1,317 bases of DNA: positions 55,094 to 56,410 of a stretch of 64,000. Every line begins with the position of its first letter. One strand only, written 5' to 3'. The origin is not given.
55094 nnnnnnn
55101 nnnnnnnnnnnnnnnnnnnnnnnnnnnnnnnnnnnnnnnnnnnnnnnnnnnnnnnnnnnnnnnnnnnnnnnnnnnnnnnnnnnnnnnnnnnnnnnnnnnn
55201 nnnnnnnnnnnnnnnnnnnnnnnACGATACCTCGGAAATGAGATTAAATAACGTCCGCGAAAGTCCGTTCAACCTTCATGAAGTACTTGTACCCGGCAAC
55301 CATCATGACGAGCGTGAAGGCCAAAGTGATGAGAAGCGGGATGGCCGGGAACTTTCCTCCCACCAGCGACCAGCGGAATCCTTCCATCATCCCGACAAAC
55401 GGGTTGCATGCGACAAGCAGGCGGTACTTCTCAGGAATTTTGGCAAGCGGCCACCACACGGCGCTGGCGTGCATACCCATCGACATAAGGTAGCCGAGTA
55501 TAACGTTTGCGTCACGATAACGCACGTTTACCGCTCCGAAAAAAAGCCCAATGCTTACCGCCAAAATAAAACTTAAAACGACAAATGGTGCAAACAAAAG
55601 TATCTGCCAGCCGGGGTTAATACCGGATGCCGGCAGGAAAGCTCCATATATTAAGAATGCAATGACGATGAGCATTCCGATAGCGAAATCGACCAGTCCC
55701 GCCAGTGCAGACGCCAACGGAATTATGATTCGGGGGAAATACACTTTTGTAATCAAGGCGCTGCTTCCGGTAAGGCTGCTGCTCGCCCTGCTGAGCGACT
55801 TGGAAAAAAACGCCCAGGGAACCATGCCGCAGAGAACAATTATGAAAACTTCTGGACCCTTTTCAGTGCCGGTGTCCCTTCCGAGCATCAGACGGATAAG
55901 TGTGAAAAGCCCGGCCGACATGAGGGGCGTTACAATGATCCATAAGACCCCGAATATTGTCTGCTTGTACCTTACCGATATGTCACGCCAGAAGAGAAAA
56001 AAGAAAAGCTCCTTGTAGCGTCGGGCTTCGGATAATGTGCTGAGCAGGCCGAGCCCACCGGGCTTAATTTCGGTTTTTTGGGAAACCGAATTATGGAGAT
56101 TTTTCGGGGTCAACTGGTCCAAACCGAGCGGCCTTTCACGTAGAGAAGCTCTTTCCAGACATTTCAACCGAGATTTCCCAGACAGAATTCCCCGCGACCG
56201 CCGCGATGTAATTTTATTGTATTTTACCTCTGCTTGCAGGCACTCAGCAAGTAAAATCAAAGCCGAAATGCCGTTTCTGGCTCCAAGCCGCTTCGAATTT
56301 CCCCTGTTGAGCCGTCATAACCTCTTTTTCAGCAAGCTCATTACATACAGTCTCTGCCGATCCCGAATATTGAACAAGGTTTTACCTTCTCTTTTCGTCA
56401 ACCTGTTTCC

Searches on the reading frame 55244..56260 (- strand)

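Call 59: search_protein_families(library=pfam, proteins=[window:55244-56260:-], max_evalue=0.0001)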
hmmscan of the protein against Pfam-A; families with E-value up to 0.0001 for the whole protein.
window:55244-56260:- (338 aa): 2 families
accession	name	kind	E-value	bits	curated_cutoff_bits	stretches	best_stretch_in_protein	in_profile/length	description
PF01061.29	ABC2_membrane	-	1.7e-15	57.6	26.9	1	85-299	2-210/211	ABC-2 type transporter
PF12698.13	ABC2_membrane_3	-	1.8e-05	24.4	31.6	1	189-324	212-346/347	ABC-2 family transporter protein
